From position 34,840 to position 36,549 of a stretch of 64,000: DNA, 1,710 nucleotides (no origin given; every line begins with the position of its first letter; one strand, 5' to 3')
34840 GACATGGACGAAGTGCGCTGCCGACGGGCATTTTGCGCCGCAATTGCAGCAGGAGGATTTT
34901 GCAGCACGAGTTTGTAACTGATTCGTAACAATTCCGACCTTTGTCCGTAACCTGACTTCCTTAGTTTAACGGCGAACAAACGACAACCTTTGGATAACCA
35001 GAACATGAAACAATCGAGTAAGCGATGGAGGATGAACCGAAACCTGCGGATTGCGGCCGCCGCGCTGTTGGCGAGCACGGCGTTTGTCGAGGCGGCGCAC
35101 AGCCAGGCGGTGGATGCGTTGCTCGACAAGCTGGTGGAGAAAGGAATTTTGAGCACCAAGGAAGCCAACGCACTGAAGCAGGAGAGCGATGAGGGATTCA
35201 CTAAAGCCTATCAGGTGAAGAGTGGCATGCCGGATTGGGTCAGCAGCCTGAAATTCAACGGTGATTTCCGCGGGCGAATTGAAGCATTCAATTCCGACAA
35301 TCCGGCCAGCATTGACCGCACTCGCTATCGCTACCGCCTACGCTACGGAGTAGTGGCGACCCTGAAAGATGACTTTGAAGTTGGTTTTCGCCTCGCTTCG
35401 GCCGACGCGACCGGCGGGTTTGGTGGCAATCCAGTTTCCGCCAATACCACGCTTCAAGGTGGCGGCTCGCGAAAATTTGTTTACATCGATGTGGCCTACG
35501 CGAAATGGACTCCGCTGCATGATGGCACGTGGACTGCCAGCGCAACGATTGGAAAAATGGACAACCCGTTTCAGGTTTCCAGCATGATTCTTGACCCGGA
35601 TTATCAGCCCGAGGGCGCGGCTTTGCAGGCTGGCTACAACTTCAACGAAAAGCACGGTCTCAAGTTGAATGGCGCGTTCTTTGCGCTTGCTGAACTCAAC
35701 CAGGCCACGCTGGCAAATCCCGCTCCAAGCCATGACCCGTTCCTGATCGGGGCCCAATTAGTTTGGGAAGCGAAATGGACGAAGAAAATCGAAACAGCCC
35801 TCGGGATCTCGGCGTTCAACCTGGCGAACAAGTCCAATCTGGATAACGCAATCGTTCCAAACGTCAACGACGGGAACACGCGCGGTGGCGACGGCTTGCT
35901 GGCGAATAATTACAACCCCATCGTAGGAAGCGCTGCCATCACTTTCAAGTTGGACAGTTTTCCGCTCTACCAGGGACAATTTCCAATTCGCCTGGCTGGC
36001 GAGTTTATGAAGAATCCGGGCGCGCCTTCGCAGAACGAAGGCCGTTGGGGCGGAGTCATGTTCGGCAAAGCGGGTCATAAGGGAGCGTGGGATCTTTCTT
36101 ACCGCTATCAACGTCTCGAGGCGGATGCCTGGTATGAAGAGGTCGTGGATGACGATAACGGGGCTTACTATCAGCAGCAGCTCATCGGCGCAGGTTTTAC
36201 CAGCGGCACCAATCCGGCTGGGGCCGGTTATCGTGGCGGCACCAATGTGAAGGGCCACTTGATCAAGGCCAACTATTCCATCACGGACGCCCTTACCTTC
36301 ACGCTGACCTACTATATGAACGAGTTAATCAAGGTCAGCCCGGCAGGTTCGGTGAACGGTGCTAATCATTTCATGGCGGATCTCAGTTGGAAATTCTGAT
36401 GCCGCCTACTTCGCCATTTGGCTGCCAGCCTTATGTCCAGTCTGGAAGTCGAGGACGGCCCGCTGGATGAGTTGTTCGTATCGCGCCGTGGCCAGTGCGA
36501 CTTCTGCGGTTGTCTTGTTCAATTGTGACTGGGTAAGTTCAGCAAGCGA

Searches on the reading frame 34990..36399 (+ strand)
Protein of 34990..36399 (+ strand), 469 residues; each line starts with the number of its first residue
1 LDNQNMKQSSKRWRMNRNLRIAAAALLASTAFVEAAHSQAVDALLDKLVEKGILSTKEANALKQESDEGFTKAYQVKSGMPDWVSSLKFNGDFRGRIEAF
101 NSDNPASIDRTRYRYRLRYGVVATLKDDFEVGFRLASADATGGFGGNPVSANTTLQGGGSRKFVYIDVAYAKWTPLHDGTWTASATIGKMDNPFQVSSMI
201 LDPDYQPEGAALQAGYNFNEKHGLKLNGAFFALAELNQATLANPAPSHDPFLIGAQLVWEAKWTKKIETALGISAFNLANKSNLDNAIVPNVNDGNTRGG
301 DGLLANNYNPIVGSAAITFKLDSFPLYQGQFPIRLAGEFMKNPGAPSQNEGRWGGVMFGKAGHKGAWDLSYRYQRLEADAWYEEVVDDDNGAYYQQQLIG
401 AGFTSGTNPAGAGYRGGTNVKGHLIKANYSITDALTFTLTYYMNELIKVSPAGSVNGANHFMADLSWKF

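Call 4: search_protein_families(library=pfam, proteins=[window:34990-36399:+])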
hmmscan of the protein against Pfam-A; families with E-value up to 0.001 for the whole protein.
window:34990-36399:+ (469 aa): 1 family
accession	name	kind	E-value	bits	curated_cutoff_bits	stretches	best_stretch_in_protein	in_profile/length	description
PF16930.11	Porin_5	-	2e-28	99.7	22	1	108-280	157-327/535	Putative porin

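Call 14: find_related_loci(query=window:35005-36396:+, collection=genome_contigs, flank=4000)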
Query window:35005-36396:+ (464 aa) in genome_contigs; peptide patterns used: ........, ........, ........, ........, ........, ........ (x = any residue, [..] = any of these).
99 stretches matched a pattern; 38 encode a relative of the query (tblastn E <= 1e-3); 38 distinct loci.
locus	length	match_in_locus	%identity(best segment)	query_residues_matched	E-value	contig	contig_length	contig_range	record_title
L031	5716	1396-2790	61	12-464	0e+0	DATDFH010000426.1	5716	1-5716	MAG TPA_asm: Verrucomicrobiia bacterium isolate SMAG_U221 k141_288554, whole genome shotgun sequence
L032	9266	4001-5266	60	32-464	5e-174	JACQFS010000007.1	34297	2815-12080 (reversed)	MAG: Verrucomicrobia bacterium isolate NC_groundwater_1053_Pr1_S-0.65um_64_11 Montesol18_Sp65_coassembly_scaffold_49580,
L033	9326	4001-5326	56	12-464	6e-160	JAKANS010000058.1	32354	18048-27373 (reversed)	MAG: bacterium isolate WY5.bin88 NODE_1999_length_32354_cov_2.662705, whole genome shotgun sequence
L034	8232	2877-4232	57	17-464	1e-158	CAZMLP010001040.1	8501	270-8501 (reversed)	MAG TPA_asm: uncultured Verrucomicrobiota bacterium isolate binchicken_co84_3 genome assembly, contig: k141_2094933, who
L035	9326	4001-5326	54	12-464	4e-154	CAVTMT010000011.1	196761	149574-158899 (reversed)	MAG: uncultured bacterium isolate MFD05942.bin.1.375 genome assembly, contig: contig_75463, whole genome shotgun sequenc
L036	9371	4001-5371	51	1-464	7e-153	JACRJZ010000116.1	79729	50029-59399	MAG: Verrucomicrobia bacterium isolate NC_groundwater_1842_Pr3_B-0.1um_64_53 SR-2_scaffold_141_2425061, whole genome sho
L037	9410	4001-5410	53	1-464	4e-152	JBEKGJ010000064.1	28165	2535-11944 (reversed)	MAG: Verrucomicrobiota bacterium isolate SPRUCE 250 SPRUCE_250_64, whole genome shotgun sequence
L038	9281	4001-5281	53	14-464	2e-150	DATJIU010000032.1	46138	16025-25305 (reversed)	MAG TPA_asm: Dongiaceae bacterium isolate SMAG_U15546 k141_50848, whole genome shotgun sequence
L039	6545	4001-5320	54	4-464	3e-150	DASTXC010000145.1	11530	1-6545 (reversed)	MAG TPA_asm: Verrucomicrobiia bacterium isolate SMAG_U2404 k141_274338, whole genome shotgun sequence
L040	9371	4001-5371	52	14-464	6e-147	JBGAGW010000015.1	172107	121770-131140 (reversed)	MAG: Limisphaerales bacterium isolate MAG_MBR_H125.2 MBRH125-2_opera_contig_521, whole genome shotgun sequence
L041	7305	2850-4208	53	15-464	6e-144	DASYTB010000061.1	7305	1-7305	MAG TPA_asm: Verrucomicrobiia bacterium isolate SMAG_U4555 k141_266612, whole genome shotgun sequence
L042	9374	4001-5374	48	1-464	3e-143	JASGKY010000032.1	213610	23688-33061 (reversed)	MAG: Verrucomicrobiota bacterium isolate 5N068 JMF-2111-06-0005.ont.bin.68_31, whole genome shotgun sequence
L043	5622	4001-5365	49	10-464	1e-140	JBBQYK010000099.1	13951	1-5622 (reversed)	MAG: Verrucomicrobiota bacterium isolate Co_metawrap_2159 Cmw_2159_k141_15761265_length_13951_cov_23.8820, whole genome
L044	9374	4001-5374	50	14-464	4e-140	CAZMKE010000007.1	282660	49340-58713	MAG TPA_asm: uncultured Verrucomicrobiota bacterium isolate SRP262948_co1_106 genome assembly, contig: NODE_23_length_28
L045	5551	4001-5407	47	1-464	2e-139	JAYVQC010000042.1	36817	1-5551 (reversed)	MAG: Akkermansia sp. isolate GL72_UP_concoct_20 GL72_UP_concoct_20_41, whole genome shotgun sequence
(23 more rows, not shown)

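Call 24: search_protein_families(library=ncbifam, proteins=[window:35005-36396:+])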
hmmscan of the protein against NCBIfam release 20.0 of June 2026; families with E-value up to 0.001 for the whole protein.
window:35005-36396:+ (464 aa): 0 families

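Call 71: predict_structure(alignment_id=A3)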
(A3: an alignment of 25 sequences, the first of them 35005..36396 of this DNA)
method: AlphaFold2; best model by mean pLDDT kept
length: 464 residues; sequences in the alignment: 25
mean_pLDDT: 80.8   pTM: 0.75
mean pLDDT of the five models: 80.8, 79.2, 79.3, 77.7, 75.4
residues with pLDDT >= 90: 215; 70-90: 127; 50-70: 80; < 50: 42
segments of 3 or more residues with pLDDT < 50: 1-35, 400-404
pLDDT, mean of each block of 10 residues (from residue 1): 40 41 36 46 66 64 54 73 90 89 85 91 91 66 69 71 93 91 92 88 94 94 89 61 84 96 97 85 68 80 96 95 92 97 96 92 97 92 88 60 62 94 95 96 84 94 93
secondary structure, 60 per line:
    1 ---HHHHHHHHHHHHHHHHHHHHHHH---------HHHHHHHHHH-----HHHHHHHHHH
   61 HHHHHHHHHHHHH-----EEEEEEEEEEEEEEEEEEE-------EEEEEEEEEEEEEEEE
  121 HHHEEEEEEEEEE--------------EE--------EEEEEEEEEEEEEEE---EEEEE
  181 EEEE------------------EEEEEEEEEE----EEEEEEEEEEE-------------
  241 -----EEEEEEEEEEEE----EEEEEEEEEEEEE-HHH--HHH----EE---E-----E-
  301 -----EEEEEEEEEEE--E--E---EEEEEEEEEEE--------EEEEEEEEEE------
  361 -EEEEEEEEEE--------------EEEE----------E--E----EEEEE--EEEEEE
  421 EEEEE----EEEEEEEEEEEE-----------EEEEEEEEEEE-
elements in order: H4-26 H36-45 H51-73 E79-97 E105-120 E124-133 E158-172 E176-184 E203-212 E217-227 E246-257 E262-274 E306-316 E326-336 E345-354 E362-371 E386-389 E408-412 E415-425 E430-441 E453-463

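Call 73: fold_search(model_id=the predicted structure, library=pdb)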
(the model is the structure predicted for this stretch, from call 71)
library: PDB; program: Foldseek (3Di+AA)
matches with E <= 10: 970; with E <= 0.001: 388
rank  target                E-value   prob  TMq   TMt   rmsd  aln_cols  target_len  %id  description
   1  8byt_A                3.9e-19  1.00  0.49  0.71   6.9       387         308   16  Outer membrane attachment porin OmpM1 from Veillonella parvula, C3 symmetry (released 2023-11-08)
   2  8bys_B                7.6e-19  1.00  0.52  0.72   6.5       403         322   15  Outer membrane attachment porin OmpM1 from Veillonella parvula, native (released 2023-11-08)
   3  8bys_A                2.3e-18  1.00  0.52  0.72   6.6       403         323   16  Outer membrane attachment porin OmpM1 from Veillonella parvula, native (released 2023-11-08)
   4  5nxn_A                4.4e-13  1.00  0.45  0.58   7.3       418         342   11  Structure of a L5-deletion mutant of Providencia stuartii Omp-Pst1 (released 2018-02-21)
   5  4gey                  6.4e-13  1.00  0.49  0.54   9.1       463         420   12  High pH structure of Pseudomonas putida OprB (released 2012-10-24)
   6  5ldt_A                2.5e-12  1.00  0.41  0.46  10.0       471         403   12  Crystal Structures of MOMP from Campylobacter jejuni (released 2016-10-26)
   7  6ehb_C                3.0e-12  1.00  0.43  0.58   7.2       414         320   13  OmpU, an outer membrane protein, of Vibrio cholerae (released 2018-04-25)
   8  5o78_A                3.3e-12  1.00  0.43  0.56   7.8       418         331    8  Crystal structure of Omp35 from Enterobacter aerogenes (released 2018-06-20)
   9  4d64_A                3.8e-12  1.00  0.44  0.55   7.2       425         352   10  Structure of porin Omp-Pst1 from P. stuartii; the crystallographic symmetry generates a dimer of trimers. (released 2016-03-09)
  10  2o4v_A                4.8e-12  1.00  0.46  0.51   7.4       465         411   12  An arginine ladder in OprP mediates phosphate specific transfer across the outer membrane (released 2006-12-26)
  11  5o77                  7.0e-12  1.00  0.41  0.53   8.1       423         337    9  Klebsiella pneumoniae OmpK35 (released 2018-06-20)
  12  5ldv                  8.4e-12  1.00  0.41  0.46  10.2       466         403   12  Crystal Structures of MOMP from Campylobacter jejuni (released 2016-10-26)
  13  2x9k                  9.5e-12  1.00  0.34  0.49   9.0       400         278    8  Structure of a E.coli porin (released 2011-01-26)
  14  6ehc_A                1.0e-11  1.00  0.41  0.58   7.5       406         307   12  OmpUdeltaN (N-terminus deletion mutant of OmpU), outer membrane protein of Vibrio cholerae (released 2018-04-25)
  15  7vu2                  1.1e-11  1.00  0.40  0.42   9.0       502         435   12  Chitoporin from Serratia marcescens (released 2022-11-09)
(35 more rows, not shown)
